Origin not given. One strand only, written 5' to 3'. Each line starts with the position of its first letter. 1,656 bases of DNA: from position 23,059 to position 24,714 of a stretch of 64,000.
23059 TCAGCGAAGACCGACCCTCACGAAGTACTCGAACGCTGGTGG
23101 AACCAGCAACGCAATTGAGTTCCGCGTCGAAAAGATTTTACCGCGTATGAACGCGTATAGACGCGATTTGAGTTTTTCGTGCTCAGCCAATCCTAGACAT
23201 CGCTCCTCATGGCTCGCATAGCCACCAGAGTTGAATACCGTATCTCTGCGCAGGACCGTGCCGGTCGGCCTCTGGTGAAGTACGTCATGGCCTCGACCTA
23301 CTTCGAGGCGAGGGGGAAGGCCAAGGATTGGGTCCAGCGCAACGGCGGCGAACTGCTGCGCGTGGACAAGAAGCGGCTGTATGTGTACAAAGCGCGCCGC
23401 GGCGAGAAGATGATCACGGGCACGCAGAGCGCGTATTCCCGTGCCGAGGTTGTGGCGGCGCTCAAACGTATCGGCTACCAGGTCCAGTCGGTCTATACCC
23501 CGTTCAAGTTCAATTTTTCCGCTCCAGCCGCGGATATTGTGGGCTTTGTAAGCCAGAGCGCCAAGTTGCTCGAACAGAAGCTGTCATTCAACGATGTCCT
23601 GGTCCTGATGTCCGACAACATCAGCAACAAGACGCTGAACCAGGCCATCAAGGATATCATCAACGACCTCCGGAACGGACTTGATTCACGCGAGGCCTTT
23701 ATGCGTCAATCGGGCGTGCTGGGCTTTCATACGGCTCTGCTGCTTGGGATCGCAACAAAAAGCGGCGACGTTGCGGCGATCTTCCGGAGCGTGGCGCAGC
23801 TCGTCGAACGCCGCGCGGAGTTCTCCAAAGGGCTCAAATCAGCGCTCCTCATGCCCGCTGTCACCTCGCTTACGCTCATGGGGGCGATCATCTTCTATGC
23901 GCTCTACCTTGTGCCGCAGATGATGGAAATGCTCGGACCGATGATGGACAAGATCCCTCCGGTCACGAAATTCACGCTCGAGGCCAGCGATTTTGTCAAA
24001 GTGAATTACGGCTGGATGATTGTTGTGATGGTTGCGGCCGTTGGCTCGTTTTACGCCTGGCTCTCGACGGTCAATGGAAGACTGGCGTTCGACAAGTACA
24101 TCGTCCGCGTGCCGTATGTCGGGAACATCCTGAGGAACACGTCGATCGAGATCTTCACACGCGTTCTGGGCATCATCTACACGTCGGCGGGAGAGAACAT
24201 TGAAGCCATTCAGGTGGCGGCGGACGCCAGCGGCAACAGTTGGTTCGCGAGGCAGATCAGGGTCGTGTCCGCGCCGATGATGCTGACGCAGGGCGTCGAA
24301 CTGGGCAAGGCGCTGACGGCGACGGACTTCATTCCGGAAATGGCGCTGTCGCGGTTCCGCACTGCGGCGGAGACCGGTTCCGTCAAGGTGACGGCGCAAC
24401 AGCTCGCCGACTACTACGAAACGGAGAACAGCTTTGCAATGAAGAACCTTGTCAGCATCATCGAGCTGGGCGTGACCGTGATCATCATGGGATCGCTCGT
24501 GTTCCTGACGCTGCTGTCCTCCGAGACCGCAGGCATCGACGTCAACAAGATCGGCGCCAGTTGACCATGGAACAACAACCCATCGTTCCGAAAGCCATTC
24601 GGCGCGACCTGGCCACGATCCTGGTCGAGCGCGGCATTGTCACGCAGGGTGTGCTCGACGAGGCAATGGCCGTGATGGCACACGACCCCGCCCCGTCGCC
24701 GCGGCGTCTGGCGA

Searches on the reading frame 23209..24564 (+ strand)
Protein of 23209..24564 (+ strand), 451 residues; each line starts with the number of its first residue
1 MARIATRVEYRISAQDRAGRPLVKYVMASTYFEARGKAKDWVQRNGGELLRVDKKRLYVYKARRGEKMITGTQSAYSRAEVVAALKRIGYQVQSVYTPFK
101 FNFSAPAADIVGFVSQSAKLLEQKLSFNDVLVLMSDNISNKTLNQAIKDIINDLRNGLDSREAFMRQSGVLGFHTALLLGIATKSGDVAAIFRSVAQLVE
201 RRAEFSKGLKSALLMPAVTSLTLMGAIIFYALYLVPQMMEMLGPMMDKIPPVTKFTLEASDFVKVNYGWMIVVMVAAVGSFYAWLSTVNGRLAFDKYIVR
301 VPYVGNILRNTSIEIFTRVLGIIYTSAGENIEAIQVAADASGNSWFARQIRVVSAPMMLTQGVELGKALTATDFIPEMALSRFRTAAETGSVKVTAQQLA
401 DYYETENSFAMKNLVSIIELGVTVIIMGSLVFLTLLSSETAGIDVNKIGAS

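Call 3: search_protein_families(library=pfam, proteins=[window:23209-24564:+], max_evalue=0.01)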
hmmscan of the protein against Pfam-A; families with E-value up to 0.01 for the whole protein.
window:23209-24564:+ (451 aa): 1 family
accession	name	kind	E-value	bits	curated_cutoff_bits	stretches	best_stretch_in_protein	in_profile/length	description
PF00482.28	T2SSF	-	2.2e-21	76.6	25.2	2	113-236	1-125/125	Type II secretion system (T2SS), protein F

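Call 18: find_related_loci(query=window:23209-24564:+, collection=metagenome_contigs, flank=10000)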
Query window:23209-24564:+ (451 aa) in metagenome_contigs; peptide patterns used: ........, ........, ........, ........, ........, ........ (x = any residue, [..] = any of these).
105 stretches matched a pattern; 9 encode a relative of the query (tblastn E <= 1e-3); 9 distinct loci.
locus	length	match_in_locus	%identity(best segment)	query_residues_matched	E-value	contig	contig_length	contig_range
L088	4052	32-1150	83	78-450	0e+0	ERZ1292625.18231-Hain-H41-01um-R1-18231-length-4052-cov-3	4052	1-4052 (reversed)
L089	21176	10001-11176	56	54-445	4e-152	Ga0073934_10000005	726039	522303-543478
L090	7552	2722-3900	56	54-446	5e-151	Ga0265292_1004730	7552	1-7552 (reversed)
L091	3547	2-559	79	263-448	2e-97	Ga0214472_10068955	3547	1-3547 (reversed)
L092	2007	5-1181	57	58-451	9e-100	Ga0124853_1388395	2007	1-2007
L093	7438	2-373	100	328-451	2e-75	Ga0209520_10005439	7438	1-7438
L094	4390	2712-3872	22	57-435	5e-29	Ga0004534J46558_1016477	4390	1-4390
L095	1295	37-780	22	186-435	4e-22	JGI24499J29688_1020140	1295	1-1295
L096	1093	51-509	24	281-435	3e-15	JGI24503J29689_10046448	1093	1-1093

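Call 34: search_protein_families(library=ncbifam, proteins=[window:23209-24564:+], max_evalue=0.01)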
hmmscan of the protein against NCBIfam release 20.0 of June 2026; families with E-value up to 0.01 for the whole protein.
window:23209-24564:+ (451 aa): 6 families
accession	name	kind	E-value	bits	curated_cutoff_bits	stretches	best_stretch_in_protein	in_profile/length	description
TIGR02120.1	GspF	equivalog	9.7e-39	133.7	424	1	104-437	59-389/401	type II secretion system inner membrane protein GspF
NF052607.1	T4PiliAsmPilCThrm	equivalog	3.7e-38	131.7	700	1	95-433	53-388/406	type IV pilus assembly protein PilC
NF052606.1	T4PiliAsmPilCMyx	equivalog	2.9e-32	112.1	700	1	58-432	24-401/419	type IV pilus assembly protein PilC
NF007861.0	PRK10573.1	equivalog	2.6e-24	86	401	1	54-431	3-380/401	protein transport protein HofC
NF047826.1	T3SSXpsF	equivalog_domain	5.7e-22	78.1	650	1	57-433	3-388/405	type II secretion system protein XpsF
NF041012.2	T4P_ComGB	equivalog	4.2e-16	59.2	240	1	113-375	6-261/332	competence type IV pilus assembly protein ComGB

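Call 37: find_homologous_proteins(query=window:23209-24564:+, max_evalue=1e-20)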
Query window:23209-24564:+ (451 aa): 257 proteins with E <= 1e-20 among 8000 candidates; the best 120 are listed.
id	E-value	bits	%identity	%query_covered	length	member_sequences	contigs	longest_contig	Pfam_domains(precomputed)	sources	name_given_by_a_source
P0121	5.8e-285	962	100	100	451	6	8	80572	PF00482.29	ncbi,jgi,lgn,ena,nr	ncbi:MAG: hypothetical protein A2X67_15040 [Ignavibacteria bacterium GWA2_55_11]|nr:MAG: hypothetica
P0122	4.2e-240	815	82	100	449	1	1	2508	PF00482.29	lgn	-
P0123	6.1e-237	804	81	100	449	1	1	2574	PF00482.29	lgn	-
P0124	8.2e-237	804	80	100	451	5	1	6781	PF00482.29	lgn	-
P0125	8.9e-237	804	80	100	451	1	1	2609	PF00482.29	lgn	-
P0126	2.5e-236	802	81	100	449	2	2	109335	PF00482.29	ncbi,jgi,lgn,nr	ncbi:MAG: type II secretion system F family protein [Bacteroidetes bacterium]|jgi:type IV pilus asse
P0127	5.0e-236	801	79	100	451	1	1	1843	PF00482.29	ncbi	-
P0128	3.7e-235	798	80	99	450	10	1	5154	PF00482.29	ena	-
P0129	4.3e-235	798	80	100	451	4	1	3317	PF00482.29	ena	-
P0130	2.5e-234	796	80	100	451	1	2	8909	PF00482.29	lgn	-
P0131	4.1e-234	795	78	100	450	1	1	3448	PF00482.29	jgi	jgi:type IV pilus assembly protein PilC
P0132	2.2e-232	789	78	100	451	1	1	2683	PF00482.29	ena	-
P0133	3.0e-232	789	83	95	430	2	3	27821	PF00482.29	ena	-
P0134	4.4e-223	759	79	94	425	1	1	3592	PF00482.29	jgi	-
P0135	2.7e-185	634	80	77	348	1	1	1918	PF00482.29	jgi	jgi:type IV pilus assembly protein PilC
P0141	2.0e-159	549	57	97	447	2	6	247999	PF00482.29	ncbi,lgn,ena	-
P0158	1.1e-154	534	54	99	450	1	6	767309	PF00482.29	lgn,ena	-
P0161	1.9e-154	533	56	97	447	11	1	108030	PF00482.29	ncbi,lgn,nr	ncbi:MAG: type II secretion system F family protein [Ignavibacteriales bacterium]|nr:type II secreti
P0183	2.2e-150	519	55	97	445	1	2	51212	PF00482.29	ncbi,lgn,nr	ncbi:MAG TPA: type II secretion system F family protein [Bacteroidota bacterium]|nr:type II secretio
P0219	1.3e-148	513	54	97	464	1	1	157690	PF00482.29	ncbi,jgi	jgi:type IV pilus assembly protein PilC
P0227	1.3e-147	510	54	98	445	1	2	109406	PF00482.29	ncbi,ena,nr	ncbi:MAG TPA: type II secretion system F family protein [Bacteroidota bacterium]|nr:type II secretio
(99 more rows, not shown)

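Call 38: find_encoding_contigs(protein=P0141, flank=10000, max_places=1)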
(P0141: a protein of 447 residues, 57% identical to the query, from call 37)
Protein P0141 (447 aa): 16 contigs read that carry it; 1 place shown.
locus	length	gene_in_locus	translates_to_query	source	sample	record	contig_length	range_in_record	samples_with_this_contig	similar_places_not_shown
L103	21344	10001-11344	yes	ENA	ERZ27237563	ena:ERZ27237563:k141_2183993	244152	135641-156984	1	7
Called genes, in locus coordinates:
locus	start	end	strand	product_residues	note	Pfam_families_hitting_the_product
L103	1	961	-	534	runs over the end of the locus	PF01580:FtsK_SpoIIIE (faint), PF01935:DUF87, PF12846:AAA_10 (faint)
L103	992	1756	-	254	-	PF21842:DUF6901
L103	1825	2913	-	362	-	PF00072:Response_reg, PF02518:HATPase_c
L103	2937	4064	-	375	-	PF00072:Response_reg, PF00512:HisKA, PF02518:HATPase_c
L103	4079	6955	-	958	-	PF00672:HAMP, PF01590:GAF (weak), PF13185:GAF_2, PF00512:HisKA, PF02518:HATPase_c, PF00072:Response_reg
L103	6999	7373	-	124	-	PF00072:Response_reg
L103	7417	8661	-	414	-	PF00072:Response_reg (weak)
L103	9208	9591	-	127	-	-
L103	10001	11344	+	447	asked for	PF00482:T2SSF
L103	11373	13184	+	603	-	PF00437:T2SSE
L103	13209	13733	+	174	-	-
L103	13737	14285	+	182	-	-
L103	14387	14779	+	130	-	-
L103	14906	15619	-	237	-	PF20772:TACO1_YebC_N, PF01709:Transcrip_reg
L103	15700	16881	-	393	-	PF13439:Glyco_transf_4, PF13579:Glyco_trans_4_4, PF20706:GT4-conflict, PF00534:Glycos_transf_1, PF13692:Glyco_trans_1_4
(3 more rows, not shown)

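Call 39: find_encoding_contigs(protein=P0158, flank=10000, max_places=1)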
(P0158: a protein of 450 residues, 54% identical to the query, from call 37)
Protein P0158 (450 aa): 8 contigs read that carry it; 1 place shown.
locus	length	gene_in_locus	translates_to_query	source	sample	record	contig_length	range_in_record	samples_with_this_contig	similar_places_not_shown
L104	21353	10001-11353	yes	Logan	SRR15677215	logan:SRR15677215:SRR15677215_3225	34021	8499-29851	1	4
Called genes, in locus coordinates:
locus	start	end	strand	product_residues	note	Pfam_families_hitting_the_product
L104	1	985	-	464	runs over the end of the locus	PF00696:AA_kinase, PF13840:ACT_7 (faint), PF22468:ACT_9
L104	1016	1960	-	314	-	PF00294:PfkB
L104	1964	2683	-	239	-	PF00977:His_biosynth, PF01207:Dus (faint), PF13714:PEP_mutase (faint)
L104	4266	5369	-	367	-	PF27098:Rv0959_3rd, PF13519:VWA_2 (weak)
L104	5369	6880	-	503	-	PF07728:AAA_5 (faint)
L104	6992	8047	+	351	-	PF01075:Glyco_transf_9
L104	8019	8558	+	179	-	-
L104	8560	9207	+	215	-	PF00072:Response_reg, PF00196:GerE, PF08281:Sigma70_r4_2 (weak)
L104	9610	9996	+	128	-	-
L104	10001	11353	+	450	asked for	PF00482:T2SSF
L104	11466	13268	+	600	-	PF00437:T2SSE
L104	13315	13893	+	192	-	-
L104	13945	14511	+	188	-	-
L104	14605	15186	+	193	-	-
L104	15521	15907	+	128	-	-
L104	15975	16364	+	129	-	-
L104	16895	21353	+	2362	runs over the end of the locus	PF19815:DUF6298, PF00041:fn3 (weak), PF16656:Pur_ac_phosph_N (weak), PF25059:FN3_DSCAM-DSCAML_C (faint), PF25788:Ig_Rha78A_N (faint), PF13385:Laminin_G_3, PF00041:fn3 (weak), PF18962:Por_Secre_tail, +1 more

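Call 40: find_encoding_contigs(protein=P0219, flank=10000, max_places=1)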
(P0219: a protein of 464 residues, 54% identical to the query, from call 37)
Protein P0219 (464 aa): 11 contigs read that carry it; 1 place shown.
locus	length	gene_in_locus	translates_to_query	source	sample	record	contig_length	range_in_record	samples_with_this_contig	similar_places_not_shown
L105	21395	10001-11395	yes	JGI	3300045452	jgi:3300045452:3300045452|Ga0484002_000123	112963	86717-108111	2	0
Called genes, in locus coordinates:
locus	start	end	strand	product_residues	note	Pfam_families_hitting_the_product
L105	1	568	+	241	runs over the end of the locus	PF00072:Response_reg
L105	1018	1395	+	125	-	PF00072:Response_reg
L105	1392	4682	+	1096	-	PF07494:Reg_prop (faint), PF07495:Y_Y_Y, PF00512:HisKA, PF02518:HATPase_c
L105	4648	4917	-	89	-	-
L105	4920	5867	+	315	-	-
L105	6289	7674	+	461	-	PF00072:Response_reg, PF00004:AAA (faint), PF20274:cREC_REC (weak), PF00158:Sigma54_activat, PF14532:Sigma54_activ_2, PF07728:AAA_5, PF25601:AAA_lid_14, PF02954:HTH_8 (weak), +1 more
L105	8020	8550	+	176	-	-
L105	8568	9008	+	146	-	-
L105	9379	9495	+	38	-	-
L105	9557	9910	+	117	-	PF13248:Zn_ribbon_3 (faint), PF12773:DZR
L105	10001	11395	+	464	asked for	PF00482:T2SSF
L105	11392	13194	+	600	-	PF00437:T2SSE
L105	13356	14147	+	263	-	PF00072:Response_reg, PF20274:cREC_REC (faint)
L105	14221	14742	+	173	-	-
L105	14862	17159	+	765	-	-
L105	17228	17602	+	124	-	PF00072:Response_reg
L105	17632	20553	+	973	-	PF00672:HAMP, PF13185:GAF_2 (weak), PF00512:HisKA, PF02518:HATPase_c, PF00072:Response_reg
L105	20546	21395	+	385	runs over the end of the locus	PF00072:Response_reg, PF00512:HisKA, PF02518:HATPase_c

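Call 47: list_cluster_members(proteins=[P0219, P0033, P0141, P0161, P0183, P0227])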
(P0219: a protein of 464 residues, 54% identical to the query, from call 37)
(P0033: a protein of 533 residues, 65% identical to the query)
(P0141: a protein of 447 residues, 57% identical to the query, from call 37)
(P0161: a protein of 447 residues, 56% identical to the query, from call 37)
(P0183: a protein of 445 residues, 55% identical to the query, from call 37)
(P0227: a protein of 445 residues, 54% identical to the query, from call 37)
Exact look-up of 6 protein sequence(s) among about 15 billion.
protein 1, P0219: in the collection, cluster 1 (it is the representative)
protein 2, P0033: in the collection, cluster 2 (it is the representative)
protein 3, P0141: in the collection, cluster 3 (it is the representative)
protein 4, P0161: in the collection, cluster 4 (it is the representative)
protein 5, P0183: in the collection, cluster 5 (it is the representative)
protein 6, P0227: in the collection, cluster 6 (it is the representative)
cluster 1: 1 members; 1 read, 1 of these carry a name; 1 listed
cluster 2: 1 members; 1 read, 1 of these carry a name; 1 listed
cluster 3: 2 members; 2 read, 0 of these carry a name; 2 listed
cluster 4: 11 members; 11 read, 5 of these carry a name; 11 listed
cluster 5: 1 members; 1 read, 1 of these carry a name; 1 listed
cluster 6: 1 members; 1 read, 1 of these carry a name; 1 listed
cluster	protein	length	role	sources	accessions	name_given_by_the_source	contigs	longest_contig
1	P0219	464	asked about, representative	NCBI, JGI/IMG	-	type IV pilus assembly protein PilC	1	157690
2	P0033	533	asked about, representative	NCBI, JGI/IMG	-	hypothetical protein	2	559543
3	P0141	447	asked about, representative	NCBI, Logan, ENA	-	-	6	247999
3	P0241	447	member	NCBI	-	-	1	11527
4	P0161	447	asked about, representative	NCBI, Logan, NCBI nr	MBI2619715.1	MAG: type II secretion system F family protein [Ignavibacteriales bacterium] | type II secretion system F family protein [Ignavibacteriales bacterium]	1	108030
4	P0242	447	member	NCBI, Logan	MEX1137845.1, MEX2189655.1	MAG: type II secretion system F family protein [Bacteroidota bacterium]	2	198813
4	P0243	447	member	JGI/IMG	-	type IV pilus assembly protein PilC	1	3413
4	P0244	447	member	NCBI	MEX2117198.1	MAG: type II secretion system F family protein [Bacteroidota bacterium]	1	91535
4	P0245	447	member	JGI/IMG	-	type IV pilus assembly protein PilC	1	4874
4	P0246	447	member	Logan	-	-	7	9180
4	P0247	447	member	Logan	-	-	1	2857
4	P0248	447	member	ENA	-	-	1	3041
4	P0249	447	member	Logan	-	-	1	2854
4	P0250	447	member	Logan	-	-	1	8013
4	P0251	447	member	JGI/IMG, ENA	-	-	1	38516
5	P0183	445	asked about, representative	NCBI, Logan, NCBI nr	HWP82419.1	MAG TPA: type II secretion system F family protein [Bacteroidota bacterium] | type II secretion system F family protein [Bacteroidota bacterium]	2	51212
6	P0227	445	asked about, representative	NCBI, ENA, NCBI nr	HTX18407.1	MAG TPA: type II secretion system F family protein [Bacteroidota bacterium] | type II secretion system F family protein [Bacteroidota bacterium]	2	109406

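Call 67: predict_structure(alignment_id=A3)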
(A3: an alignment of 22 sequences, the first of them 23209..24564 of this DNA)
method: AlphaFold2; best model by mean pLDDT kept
length: 451 residues; sequences in the alignment: 22
mean_pLDDT: 79.3   pTM: 0.61
mean pLDDT of the five models: 79.3, 77.5, 77.4, 74.6, 73.4
residues with pLDDT >= 90: 2; 70-90: 397; 50-70: 41; < 50: 11
segments of 3 or more residues with pLDDT < 50: 1-5, 448-451
pLDDT, mean of each block of 10 residues (from residue 1): 52 86 82 84 84 85 84 83 87 75 71 87 84 85 86 82 82 80 73 79 73 70 76 74 65 77 80 86 80 83 82 86 65 82 86 84 83 85 83 85 85 80 82 76 53 40
secondary structure, 60 per line:
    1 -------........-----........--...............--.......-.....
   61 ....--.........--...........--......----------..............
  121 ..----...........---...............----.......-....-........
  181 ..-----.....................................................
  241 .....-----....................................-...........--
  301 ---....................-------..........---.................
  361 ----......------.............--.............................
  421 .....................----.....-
elements in order: E8-15 E21-28 H31-45 E48-54 E56-64 E67-75 H78-88 E91-96 H107-122 H127-137 H141-155 H160-166 H168-171 H173-182 H188-245 H251-286 H288-298 H304-323 H331-340 H344-360 H365-370 H377-389 H392-441 H446-450
